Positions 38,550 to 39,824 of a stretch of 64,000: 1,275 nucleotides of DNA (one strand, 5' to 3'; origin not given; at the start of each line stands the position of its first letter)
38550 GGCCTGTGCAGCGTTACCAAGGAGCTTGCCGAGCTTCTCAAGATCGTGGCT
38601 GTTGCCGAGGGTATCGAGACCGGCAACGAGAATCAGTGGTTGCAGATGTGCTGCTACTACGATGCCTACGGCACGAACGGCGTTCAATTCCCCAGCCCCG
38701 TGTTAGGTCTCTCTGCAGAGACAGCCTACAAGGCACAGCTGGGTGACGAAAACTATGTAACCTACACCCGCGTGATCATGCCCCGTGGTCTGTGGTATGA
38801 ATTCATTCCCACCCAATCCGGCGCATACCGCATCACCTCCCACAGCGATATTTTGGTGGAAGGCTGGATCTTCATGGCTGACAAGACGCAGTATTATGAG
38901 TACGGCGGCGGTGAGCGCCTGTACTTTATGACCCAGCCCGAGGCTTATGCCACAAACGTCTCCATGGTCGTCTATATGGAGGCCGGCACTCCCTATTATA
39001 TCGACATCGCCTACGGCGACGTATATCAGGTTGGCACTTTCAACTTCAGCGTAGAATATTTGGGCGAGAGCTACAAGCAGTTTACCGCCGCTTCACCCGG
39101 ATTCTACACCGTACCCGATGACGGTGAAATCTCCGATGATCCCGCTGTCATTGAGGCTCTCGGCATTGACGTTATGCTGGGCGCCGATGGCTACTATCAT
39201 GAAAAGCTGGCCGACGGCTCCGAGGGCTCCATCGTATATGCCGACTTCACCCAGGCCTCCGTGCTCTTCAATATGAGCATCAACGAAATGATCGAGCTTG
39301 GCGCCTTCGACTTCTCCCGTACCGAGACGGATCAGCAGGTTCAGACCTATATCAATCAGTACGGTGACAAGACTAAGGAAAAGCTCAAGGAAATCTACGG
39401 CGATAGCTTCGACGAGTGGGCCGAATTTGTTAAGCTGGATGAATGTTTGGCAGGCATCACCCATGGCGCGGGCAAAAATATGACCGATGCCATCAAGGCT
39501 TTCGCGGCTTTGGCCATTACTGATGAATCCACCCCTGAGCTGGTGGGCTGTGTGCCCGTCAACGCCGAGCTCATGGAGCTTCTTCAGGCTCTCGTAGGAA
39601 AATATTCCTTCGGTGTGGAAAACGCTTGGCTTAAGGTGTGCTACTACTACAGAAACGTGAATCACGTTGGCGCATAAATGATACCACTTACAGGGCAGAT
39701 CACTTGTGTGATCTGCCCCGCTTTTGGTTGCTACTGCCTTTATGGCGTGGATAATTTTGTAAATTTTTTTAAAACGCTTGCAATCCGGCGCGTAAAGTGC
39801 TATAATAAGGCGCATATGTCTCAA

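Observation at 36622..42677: Divergently transcribed triad of paralogous lipoproteins opposite the protease-Opp cluster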

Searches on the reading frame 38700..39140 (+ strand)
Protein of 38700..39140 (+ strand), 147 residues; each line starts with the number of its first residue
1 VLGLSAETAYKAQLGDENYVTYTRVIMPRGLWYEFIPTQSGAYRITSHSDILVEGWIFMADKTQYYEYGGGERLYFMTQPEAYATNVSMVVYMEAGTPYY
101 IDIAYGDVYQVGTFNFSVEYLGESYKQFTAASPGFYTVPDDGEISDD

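Call 55: search_protein_families(library=pfam, proteins=[window:38700-39140:+], max_evalue=10)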
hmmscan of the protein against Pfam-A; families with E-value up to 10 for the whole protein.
window:38700-39140:+ (147 aa): 2 families
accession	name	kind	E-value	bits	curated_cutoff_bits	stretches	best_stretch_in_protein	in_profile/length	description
PF10528.15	GLEYA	-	0.02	15.7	26.2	1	35-118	9-89/91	GLEYA domain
PF07691.17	PA14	-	0.031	14.5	24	1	35-118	54-133/147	PA14 domain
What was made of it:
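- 38718..39140 (+): A: second beta-rich domain (aa ~620-760), possibly the same kind as B's middle domain. Sub-threshold PA14/GLEYA hits (call 55).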

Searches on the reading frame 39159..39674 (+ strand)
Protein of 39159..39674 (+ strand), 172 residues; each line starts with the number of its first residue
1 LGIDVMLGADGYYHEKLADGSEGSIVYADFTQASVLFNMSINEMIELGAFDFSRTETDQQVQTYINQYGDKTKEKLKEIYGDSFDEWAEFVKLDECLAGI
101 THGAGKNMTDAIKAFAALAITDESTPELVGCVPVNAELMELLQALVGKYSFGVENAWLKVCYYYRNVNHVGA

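Call 55: search_protein_families(library=pfam, proteins=[window:39159-39674:+], max_evalue=10)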
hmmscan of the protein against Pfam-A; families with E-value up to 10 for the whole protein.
window:39159-39674:+ (172 aa): 2 families
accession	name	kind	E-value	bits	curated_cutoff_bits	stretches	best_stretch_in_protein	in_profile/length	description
PF14114.12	DUF4286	-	0.053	14.2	25.8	1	54-84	60-90/100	Domain of unknown function (DUF4286)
PF14198.11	TnpV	-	0.14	12.6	27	1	56-121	14-80/111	Transposon-encoded protein TnpV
